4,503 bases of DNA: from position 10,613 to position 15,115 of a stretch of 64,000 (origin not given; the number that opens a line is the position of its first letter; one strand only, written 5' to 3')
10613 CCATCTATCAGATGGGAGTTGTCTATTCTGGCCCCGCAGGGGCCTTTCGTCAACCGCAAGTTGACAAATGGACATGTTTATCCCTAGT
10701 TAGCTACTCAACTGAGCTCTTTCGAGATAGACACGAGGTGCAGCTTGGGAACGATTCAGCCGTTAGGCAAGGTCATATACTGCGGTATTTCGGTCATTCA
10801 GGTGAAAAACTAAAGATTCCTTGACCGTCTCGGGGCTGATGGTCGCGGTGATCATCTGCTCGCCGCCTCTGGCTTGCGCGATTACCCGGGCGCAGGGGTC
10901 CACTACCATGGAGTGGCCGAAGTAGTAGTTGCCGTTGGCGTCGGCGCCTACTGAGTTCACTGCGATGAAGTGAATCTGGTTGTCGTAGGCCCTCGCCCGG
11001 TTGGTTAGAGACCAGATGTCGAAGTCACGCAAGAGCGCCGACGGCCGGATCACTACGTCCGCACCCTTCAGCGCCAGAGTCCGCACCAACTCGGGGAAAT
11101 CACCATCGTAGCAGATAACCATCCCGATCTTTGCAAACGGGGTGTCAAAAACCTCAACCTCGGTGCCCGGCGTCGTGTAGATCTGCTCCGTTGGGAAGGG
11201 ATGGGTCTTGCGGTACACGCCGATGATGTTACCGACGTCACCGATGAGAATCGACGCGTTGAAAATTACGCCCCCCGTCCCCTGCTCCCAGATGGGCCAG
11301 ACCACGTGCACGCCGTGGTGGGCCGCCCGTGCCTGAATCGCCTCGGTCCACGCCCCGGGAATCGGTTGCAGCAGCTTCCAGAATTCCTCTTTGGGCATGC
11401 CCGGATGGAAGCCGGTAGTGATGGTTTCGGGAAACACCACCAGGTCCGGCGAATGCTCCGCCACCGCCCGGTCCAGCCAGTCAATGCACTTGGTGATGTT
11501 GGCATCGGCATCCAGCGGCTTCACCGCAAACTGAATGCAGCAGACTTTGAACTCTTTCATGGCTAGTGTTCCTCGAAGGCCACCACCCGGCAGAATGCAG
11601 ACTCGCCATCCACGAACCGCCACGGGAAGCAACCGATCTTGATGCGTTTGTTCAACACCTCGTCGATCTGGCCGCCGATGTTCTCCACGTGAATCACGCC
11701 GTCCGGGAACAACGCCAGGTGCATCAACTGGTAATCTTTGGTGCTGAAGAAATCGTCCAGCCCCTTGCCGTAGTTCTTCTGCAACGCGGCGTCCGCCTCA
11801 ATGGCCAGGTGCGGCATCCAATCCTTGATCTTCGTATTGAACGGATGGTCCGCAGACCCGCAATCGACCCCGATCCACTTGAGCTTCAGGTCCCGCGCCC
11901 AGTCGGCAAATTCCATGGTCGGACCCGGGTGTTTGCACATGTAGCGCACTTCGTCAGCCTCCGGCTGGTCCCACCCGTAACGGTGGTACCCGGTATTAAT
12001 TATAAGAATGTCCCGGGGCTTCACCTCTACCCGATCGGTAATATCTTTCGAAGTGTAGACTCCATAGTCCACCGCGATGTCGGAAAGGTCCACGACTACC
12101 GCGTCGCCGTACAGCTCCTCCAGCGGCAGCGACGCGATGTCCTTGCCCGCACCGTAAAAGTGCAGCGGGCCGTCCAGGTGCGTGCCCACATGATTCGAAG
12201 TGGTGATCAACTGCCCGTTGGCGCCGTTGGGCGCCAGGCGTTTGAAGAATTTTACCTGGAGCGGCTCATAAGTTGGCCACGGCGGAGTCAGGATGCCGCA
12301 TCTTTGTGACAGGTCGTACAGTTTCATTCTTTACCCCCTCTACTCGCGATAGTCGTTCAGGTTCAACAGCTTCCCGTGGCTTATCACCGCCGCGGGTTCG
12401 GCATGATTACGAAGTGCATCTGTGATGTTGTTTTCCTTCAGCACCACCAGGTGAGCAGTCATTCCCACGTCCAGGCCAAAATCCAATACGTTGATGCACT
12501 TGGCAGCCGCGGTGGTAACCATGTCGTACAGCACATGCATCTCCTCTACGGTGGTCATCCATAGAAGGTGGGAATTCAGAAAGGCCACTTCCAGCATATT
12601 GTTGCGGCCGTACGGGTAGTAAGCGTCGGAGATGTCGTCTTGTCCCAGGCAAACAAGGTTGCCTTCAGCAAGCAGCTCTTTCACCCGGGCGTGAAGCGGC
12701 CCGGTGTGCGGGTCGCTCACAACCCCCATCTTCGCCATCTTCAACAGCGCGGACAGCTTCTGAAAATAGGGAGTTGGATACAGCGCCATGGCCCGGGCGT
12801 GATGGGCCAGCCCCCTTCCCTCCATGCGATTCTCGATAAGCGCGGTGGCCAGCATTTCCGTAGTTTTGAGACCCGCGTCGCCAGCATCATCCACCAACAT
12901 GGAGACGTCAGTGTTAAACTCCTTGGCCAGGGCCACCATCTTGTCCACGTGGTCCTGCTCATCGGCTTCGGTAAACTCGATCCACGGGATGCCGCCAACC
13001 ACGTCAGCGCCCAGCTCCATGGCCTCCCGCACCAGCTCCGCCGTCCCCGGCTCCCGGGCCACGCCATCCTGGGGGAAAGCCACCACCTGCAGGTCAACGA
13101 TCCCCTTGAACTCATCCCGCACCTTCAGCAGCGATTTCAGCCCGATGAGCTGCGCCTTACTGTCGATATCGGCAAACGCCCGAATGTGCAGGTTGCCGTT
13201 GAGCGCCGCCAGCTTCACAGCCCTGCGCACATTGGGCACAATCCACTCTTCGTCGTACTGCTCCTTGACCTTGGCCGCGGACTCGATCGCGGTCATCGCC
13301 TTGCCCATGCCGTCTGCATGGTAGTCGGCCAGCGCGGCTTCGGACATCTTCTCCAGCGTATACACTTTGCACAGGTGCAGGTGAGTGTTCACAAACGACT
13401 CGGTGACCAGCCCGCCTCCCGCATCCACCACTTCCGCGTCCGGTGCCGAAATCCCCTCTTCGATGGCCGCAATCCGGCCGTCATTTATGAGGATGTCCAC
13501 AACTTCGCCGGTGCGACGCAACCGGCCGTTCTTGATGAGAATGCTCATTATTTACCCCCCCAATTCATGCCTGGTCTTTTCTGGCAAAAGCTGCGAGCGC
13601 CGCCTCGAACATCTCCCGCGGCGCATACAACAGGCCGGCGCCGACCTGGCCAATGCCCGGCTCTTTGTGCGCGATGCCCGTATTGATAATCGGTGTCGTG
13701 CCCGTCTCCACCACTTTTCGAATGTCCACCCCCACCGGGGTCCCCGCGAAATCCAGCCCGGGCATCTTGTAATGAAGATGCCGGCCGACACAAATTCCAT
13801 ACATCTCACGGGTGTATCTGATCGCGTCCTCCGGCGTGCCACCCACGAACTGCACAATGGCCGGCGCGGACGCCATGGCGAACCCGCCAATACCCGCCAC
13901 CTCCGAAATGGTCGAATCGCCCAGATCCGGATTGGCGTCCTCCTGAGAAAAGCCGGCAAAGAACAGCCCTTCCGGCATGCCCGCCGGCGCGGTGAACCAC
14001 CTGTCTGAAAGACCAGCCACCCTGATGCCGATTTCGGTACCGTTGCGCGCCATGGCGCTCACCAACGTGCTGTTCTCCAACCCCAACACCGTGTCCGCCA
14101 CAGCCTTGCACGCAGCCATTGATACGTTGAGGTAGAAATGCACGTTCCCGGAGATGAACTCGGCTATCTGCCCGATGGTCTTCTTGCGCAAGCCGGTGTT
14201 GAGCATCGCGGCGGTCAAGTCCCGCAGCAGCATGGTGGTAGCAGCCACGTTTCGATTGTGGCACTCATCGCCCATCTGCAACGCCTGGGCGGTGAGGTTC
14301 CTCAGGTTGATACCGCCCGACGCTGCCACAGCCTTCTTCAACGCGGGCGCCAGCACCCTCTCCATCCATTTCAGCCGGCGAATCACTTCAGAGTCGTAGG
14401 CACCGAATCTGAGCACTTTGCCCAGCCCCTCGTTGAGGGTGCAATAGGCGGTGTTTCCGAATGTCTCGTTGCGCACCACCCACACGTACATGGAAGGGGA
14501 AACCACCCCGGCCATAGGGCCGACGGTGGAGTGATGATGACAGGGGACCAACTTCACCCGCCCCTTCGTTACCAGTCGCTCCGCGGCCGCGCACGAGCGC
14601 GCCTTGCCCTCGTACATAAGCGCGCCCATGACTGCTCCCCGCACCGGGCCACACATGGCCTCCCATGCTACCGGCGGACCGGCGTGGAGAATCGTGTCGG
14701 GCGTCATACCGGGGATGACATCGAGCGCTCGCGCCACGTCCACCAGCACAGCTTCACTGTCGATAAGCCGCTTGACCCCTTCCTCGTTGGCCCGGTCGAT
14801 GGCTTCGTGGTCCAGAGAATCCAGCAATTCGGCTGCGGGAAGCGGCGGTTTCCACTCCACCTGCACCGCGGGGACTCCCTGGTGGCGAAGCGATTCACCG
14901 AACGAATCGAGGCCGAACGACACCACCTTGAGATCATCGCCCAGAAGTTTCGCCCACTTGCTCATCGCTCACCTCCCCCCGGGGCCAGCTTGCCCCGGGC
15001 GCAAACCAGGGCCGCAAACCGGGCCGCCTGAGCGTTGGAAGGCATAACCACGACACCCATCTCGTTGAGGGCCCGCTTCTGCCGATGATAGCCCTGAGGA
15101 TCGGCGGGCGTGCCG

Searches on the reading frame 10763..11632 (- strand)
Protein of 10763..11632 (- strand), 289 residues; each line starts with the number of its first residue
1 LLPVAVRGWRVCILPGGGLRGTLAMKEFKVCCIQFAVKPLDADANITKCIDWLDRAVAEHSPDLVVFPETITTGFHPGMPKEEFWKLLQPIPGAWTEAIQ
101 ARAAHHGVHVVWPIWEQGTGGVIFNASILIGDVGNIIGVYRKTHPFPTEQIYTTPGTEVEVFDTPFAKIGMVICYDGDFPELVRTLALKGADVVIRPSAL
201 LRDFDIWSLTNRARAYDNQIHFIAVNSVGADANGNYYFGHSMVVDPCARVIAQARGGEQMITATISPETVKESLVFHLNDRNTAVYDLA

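Call 53: search_protein_families(library=pfam, proteins=[window:10763-11632:-], max_evalue=0.0001)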
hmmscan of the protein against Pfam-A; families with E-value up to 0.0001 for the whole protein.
window:10763-11632:- (289 aa): 1 family
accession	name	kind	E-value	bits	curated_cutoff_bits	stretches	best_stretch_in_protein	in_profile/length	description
PF00795.27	CN_hydrolase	-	7.2e-49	166.9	23.2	1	30-272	2-253/256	Carbon-nitrogen hydrolase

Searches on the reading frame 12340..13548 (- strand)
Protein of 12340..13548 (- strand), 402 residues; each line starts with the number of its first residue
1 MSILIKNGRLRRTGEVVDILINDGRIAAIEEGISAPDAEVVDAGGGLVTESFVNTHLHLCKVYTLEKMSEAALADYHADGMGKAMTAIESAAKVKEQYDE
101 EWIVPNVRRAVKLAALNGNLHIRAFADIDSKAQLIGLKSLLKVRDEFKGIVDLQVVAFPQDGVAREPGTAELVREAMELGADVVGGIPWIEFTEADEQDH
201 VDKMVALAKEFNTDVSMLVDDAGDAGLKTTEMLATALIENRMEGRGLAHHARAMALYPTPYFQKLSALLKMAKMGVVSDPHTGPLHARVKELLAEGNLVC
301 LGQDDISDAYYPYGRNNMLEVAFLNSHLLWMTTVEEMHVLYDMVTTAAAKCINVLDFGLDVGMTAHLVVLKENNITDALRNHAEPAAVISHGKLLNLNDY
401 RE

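Call 53: search_protein_families(library=pfam, proteins=[window:12340-13548:-], max_evalue=0.0001)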
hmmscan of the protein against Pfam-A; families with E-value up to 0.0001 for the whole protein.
window:12340-13548:- (402 aa): 1 family
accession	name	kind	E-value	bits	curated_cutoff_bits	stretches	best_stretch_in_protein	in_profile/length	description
PF07969.17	Amidohydro_3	-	5.8e-36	125.4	29.7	1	39-393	1-469/472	Amidohydrolase family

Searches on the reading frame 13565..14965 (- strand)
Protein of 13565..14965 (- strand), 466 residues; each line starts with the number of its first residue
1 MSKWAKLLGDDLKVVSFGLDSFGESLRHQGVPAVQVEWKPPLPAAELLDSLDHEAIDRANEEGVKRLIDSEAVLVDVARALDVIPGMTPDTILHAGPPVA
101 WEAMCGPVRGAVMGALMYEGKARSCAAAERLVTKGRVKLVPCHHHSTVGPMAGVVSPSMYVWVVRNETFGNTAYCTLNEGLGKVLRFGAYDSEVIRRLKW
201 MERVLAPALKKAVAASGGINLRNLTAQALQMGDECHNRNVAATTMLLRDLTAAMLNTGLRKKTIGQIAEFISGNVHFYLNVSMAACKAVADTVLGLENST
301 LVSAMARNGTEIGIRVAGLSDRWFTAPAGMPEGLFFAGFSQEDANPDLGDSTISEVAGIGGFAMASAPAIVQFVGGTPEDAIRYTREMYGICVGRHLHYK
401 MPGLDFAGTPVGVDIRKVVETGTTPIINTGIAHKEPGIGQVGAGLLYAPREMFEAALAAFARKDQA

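Call 53: search_protein_families(library=pfam, proteins=[window:13565-14965:-], max_evalue=0.0001)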
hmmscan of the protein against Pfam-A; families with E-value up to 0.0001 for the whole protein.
window:13565-14965:- (466 aa): 1 family
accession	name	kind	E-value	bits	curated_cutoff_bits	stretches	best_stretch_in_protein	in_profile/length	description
PF06545.17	AllG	-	7.5e-97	323.5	27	1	137-351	1-215/215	Oxamate carbamoyltransferase subunit AllG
